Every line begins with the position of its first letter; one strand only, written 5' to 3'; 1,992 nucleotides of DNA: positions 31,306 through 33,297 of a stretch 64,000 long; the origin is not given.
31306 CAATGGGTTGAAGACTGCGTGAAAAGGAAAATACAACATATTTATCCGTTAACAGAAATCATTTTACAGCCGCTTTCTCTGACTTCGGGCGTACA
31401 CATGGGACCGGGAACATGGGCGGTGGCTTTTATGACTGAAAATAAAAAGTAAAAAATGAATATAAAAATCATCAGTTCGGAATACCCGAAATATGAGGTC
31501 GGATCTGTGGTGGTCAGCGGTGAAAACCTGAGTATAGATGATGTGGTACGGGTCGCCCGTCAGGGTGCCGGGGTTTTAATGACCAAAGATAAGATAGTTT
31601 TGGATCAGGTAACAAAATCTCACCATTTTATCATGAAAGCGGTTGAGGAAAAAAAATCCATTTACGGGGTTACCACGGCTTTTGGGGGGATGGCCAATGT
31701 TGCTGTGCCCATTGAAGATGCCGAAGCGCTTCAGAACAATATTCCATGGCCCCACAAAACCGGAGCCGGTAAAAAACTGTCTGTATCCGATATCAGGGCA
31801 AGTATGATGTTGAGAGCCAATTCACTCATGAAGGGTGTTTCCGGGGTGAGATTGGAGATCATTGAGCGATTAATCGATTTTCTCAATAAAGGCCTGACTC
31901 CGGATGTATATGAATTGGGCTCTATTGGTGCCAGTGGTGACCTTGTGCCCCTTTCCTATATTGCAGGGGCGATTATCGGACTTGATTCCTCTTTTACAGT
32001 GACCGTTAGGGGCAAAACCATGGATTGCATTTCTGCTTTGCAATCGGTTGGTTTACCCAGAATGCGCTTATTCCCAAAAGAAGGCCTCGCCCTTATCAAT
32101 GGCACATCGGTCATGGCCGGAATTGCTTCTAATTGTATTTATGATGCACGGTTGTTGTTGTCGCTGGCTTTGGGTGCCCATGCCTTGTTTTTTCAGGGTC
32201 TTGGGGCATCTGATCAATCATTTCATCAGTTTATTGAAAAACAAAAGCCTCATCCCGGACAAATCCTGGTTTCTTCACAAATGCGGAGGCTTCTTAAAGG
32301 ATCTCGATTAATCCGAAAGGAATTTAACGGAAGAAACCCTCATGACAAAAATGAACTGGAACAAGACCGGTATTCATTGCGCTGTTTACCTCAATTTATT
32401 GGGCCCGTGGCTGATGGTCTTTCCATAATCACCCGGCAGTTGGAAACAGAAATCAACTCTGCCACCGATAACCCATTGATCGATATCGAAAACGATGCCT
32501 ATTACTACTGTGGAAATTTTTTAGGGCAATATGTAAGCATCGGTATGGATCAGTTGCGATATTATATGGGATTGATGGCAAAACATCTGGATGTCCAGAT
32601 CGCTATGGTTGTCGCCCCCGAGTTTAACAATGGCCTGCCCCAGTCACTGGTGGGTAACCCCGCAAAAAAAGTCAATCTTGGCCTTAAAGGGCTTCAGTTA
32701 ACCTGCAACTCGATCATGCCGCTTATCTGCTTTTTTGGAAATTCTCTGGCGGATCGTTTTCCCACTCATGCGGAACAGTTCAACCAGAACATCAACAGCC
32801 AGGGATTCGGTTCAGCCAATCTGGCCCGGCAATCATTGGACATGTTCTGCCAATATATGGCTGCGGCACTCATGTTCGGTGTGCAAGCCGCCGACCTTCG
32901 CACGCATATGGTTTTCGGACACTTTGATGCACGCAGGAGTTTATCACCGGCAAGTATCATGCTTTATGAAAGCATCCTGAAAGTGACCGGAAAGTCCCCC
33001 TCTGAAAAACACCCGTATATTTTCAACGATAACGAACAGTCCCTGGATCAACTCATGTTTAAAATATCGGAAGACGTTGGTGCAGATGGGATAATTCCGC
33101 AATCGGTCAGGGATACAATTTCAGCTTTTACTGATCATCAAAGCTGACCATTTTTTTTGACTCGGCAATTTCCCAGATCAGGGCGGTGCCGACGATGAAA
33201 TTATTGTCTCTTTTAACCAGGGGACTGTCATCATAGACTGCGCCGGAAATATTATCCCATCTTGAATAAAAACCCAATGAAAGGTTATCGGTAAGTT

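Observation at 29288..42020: Abridged aryl-polyene/xanthomonadin-like lipid cluster with a FakA/DegV-type activator and a B12-radical SAM enzyme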

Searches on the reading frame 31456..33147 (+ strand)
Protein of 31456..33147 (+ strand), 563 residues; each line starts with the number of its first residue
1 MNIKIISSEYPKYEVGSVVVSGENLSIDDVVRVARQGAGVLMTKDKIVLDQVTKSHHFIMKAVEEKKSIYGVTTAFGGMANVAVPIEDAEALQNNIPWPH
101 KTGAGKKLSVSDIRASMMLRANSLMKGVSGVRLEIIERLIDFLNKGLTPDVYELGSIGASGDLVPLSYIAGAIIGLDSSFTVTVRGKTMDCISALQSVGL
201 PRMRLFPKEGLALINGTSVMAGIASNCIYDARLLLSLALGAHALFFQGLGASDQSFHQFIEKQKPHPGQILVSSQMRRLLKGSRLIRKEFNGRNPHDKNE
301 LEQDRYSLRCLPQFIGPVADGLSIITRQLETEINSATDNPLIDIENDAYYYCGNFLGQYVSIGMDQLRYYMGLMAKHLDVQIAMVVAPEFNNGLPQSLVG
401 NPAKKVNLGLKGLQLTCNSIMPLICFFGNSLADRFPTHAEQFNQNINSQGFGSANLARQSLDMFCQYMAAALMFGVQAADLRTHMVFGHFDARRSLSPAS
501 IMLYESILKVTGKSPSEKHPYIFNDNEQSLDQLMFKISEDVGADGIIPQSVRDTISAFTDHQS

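Call 3: search_protein_families(library=pfam, proteins=[window:31456-33147:+], max_evalue=0.01)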
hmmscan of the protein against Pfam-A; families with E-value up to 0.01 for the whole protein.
window:31456-33147:+ (563 aa): 1 family
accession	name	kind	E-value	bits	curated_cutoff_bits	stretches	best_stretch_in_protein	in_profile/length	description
PF00221.24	Lyase_aromatic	-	2.5e-134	448.9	27.3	1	25-484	1-449/466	Aromatic amino acid lyase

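Call 6: search_protein_families(library=ncbifam, proteins=[window:31456-33147:+], max_evalue=0.001)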
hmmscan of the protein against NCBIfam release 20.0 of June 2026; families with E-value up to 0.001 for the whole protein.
window:31456-33147:+ (563 aa): 8 families
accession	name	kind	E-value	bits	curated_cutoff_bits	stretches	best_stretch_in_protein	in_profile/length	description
TIGR01226.1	phe_am_lyase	equivalog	1.4e-107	360.8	519.15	1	14-483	28-502/680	phenylalanine ammonia-lyase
NF006871.0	PRK09367.1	subfamily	5.4e-96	322.2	524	1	17-485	3-455/505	histidine ammonia-lyase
TIGR01225.1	hutH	equivalog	4.5e-92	309.1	539.15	1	18-484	1-451/506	histidine ammonia-lyase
TIGR04475.1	Phe_D_beta_mut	equivalog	2.1e-87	293.9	800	1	20-487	5-474/510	phenylalanine aminomutase (D-beta-phenylalanine forming)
NF053541.1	FlxA_rubin_TAL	equivalog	4.1e-86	289.4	700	1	29-511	5-476/498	flexirubin biosynthesis tyrosine ammonia-lyase FlxA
TIGR03832.1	Tyr_2_3_mutase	equivalog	7.2e-79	265.6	501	1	20-509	1-485/507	tyrosine 2,3-aminomutase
NF041222.1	BagA_FevW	exception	3.7e-69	233.7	1000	1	20-483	3-475/529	bagremycin/ferroverdin biosynthesis tyrosine ammonia-lyase BagA/FevW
TIGR04473.1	taxol_Phe_23mut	exception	4e-69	233.6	1250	1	26-483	36-498/687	phenylalanine aminomutase (L-beta-phenylalanine forming)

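Call 39: search_solved_structures(query=window:31456-33144:+, max_evalue=1e-30, show_alignments=3)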
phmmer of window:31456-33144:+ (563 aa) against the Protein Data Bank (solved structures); distinct sequences matched with E-value up to 1e-30: 38.
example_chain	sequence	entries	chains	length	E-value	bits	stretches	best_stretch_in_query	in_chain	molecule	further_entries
2nyf_A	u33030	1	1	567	1.4e-212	710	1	18-557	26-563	Nostoc punctiforme phenylalanine ammonia lyase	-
3czo_A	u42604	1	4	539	2.8e-210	702.4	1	18-555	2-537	Histidine ammonia-lyase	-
2nyn_A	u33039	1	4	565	4.4e-210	701.8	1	16-555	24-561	Phenylalanine/histidine ammonia-lyase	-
5ltm_B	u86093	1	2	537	1.7e-209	699.9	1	18-554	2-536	phenylalanine ammonia lyase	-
9eq5_A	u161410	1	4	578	1e-147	496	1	18-557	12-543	Histidine ammonia-lyase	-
6f6t_A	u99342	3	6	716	1.7e-72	247.8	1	13-482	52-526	Phenylalanine ammonia-lyase 1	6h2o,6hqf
1w27_A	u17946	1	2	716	1.7e-72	247.8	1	13-482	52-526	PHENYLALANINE AMMONIA-LYASE 1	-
6rgs_A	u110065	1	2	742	2.6e-72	247.2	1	13-482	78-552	Phenylalanine ammonia-lyase 1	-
6at7_A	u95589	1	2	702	4.6e-71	243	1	18-482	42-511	Phenylalanine ammonia-lyase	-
9pkj_A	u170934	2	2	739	9.5e-70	238.7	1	16-482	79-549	Phenylalanine ammonia-lyase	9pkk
9pkh_A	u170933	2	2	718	8.7e-69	235.5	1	16-482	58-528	Phenylalanine ammonia-lyase | Phenylalanine ammonia-lyase from Joinvillea ascendens in complex with tyrosine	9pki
9rsb_A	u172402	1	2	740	9.5e-69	235.4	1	13-482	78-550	Phenylalanine ammonia-lyase 1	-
4baa_A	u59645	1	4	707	8.4e-67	229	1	49-482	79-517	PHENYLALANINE AMMONIA-LYASE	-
4v2q_A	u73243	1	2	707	1.1e-66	228.6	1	49-482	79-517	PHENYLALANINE AMMONIA-LYASE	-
2yii_A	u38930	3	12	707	1.1e-66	228.6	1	49-482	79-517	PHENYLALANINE AMMONIA-LYASE | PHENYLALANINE AMINOMUTASE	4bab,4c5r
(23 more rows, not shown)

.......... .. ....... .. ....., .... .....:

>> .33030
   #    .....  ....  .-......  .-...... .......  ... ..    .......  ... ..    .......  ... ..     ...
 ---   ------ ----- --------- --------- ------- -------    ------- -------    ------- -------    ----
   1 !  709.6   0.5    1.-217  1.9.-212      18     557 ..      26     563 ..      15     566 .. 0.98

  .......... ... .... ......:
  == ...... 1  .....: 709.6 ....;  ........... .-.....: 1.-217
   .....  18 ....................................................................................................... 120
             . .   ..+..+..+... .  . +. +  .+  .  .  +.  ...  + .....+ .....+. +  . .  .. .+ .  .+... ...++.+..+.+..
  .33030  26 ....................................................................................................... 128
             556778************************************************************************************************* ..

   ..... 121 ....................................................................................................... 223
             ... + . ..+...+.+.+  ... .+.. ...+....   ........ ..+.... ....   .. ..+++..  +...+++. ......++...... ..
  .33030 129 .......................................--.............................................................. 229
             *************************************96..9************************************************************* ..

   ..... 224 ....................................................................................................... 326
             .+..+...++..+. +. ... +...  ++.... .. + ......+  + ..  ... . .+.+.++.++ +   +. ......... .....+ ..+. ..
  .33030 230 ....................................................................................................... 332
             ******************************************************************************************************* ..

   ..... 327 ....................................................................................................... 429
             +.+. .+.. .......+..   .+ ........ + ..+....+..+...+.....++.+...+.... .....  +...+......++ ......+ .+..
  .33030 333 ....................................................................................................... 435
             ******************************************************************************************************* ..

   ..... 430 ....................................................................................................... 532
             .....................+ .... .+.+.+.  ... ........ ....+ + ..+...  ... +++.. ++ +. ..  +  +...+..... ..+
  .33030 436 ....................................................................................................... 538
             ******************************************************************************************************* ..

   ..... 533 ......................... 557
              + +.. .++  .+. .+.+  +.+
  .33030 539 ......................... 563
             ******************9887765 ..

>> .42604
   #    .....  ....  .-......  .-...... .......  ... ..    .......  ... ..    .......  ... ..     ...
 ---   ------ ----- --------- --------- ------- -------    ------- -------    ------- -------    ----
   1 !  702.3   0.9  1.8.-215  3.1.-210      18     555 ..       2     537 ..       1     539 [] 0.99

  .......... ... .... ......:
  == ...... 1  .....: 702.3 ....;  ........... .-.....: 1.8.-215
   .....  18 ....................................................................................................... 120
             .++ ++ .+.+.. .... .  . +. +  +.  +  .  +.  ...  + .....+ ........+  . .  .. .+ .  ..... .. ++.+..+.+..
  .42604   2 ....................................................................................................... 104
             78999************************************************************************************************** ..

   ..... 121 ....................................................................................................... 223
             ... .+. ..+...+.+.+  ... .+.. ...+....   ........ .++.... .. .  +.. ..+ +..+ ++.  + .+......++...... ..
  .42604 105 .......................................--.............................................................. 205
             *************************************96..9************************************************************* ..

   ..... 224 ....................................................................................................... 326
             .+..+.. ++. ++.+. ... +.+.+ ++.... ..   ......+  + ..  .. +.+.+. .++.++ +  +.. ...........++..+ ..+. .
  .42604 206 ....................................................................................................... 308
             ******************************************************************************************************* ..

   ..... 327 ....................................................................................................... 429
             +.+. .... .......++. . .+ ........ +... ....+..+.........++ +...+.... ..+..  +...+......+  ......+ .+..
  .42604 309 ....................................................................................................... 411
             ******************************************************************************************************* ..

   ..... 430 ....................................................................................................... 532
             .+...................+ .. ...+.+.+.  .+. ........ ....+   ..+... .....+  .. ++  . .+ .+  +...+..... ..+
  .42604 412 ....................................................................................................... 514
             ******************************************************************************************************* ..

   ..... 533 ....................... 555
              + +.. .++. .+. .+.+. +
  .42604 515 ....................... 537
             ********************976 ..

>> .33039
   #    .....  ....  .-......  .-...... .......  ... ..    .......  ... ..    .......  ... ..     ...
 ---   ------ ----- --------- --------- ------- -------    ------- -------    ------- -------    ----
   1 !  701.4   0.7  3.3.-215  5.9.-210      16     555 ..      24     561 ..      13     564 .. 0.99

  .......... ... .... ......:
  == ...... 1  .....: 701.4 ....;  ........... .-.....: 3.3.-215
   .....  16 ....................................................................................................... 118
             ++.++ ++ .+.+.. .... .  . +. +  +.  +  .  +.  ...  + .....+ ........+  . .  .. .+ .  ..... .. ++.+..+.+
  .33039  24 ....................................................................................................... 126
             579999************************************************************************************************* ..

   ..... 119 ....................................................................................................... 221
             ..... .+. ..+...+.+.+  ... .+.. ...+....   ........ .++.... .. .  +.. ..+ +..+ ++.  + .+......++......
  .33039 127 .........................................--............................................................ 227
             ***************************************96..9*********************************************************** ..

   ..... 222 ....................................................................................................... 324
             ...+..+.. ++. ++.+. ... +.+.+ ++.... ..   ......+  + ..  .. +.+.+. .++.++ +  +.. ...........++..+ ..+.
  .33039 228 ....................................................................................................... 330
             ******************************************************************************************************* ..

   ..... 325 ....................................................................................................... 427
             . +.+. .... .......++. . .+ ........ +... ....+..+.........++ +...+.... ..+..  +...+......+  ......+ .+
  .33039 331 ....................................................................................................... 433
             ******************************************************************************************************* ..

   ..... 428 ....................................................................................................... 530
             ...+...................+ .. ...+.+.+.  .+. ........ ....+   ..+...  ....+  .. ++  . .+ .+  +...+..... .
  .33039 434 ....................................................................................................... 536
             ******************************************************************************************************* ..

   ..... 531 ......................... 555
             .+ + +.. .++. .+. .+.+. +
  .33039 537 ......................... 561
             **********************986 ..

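Call 40: find_homologous_proteins(query=window:31456-33144:+, max_evalue=1e-30)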
Query window:31456-33144:+ (563 aa): 7310 proteins with E <= 1e-30 among 8000 candidates; the best 120 are listed.
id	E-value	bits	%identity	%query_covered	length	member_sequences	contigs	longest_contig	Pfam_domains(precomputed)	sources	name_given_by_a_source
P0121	0.0e+0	1230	97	100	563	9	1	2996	PF00221.25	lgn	-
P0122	0.0e+0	1124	87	100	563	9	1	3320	PF00221.25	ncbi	-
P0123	0.0e+0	1111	89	97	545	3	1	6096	PF00221.25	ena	-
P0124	0.0e+0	1104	87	100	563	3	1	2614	PF00221.25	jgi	jgi:phenylalanine ammonia-lyase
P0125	0.0e+0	1069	84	100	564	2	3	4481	PF00221.25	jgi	jgi:phenylalanine ammonia-lyase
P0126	0.0e+0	1052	83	99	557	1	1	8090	PF00221.25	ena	-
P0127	2.1e-267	906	83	86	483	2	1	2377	PF00221.25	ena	-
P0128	1.2e-266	903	72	97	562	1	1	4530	PF00221.25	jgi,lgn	jgi:phenylalanine ammonia-lyase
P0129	5.8e-258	875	70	97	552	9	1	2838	PF00221.25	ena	-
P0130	1.7e-257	873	70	97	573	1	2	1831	PF00221.25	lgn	-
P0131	7.1e-257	871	69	97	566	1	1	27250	PF00221.25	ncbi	-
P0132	2.8e-253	859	68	97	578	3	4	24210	PF00221.25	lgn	-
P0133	8.5e-253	858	67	98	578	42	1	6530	PF00221.25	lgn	-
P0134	5.5e-250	848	67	99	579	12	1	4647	PF00221.25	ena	-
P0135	2.0e-249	847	66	98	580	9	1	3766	PF00221.25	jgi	jgi:phenylalanine ammonia-lyase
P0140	9.5e-236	801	65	95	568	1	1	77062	PF00221.25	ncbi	ncbi:MAG: histidine ammonia-lyase [Desulfococcaceae bacterium]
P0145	2.2e-232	790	63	97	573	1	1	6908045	PF00221.25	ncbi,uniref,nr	ncbi:AMP-binding enzyme [Desulfonema limicola]|uniref:AMP-binding enzyme n=1 Tax=Desulfonema limicol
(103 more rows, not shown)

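Call 42: find_encoding_contigs(protein=P0140, flank=10000, max_places=1)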
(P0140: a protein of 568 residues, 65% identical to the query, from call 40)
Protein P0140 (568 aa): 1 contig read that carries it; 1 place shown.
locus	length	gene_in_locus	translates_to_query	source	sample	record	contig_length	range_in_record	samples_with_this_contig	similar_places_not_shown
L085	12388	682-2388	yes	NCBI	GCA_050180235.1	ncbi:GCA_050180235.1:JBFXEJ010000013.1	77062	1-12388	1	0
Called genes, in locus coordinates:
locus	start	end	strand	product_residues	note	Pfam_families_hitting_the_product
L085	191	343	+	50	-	PF06696:Strep_SA_rep (faint)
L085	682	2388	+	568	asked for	PF00221:Lyase_aromatic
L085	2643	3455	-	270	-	PF00950:ABC-3, PF01032:FecCD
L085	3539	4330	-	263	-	PF02463:SMC_N (weak), PF00005:ABC_tran, PF13304:AAA_21 (faint)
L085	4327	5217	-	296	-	PF01297:ZnuA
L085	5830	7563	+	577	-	PF02743:dCache_1, PF17203:sCache_3_2 (faint), PF17201:Cache_3-Cache_2, PF08269:dCache_2, PF00015:MCPsignal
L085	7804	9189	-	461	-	PF02310:B12-binding, PF04055:Radical_SAM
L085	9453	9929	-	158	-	PF22451:NirdL-like_HTH, PF17805:AsnC_trans_reg2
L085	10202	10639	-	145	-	PF01592:NifU_N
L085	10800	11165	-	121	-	PF00072:Response_reg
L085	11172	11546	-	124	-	PF02579:Nitro_FeMo-Co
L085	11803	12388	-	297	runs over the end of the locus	PF01656:CbiA, PF10609:ParA (faint), PF12838:Fer4_7 (faint), PF12797:Fer4_2 (faint), PF12837:Fer4_6 (faint), PF13237:Fer4_10 (faint), PF13187:Fer4_9 (weak), PF00037:Fer4 (weak)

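Call 43: find_encoding_contigs(protein=P0145, flank=10000, max_places=1)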
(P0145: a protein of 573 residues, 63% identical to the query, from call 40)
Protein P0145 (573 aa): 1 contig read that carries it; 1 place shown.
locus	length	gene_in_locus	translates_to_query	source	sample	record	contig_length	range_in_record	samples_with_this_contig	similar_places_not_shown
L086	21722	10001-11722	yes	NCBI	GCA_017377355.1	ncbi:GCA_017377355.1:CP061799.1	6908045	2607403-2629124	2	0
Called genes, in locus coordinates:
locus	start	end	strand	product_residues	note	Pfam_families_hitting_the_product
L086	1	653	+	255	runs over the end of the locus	PF00378:ECH_1, PF16113:ECH_2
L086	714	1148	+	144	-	PF01796:OB_ChsH2_C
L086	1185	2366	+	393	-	PF00108:Thiolase_N (weak), PF22691:Thiolase_C_1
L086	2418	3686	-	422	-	PF01595:CNNM, PF00571:CBS (faint)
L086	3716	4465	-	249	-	PF00528:BPD_transp_1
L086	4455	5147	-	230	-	PF00005:ABC_tran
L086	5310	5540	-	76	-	PF07927:HicA_toxin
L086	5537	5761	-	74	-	PF15919:HicB_lk_antitox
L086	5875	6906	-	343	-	PF00109:ketoacyl-synt, PF13723:Ketoacyl-synt_2 (weak)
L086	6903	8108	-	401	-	PF00109:ketoacyl-synt, PF02801:Ketoacyl-synt_C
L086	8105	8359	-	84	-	PF00550:PP-binding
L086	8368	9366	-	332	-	PF14399:BtrH_N, PF16169:DUF4872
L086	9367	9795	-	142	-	-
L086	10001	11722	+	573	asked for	PF00221:Lyase_aromatic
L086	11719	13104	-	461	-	PF00501:AMP-binding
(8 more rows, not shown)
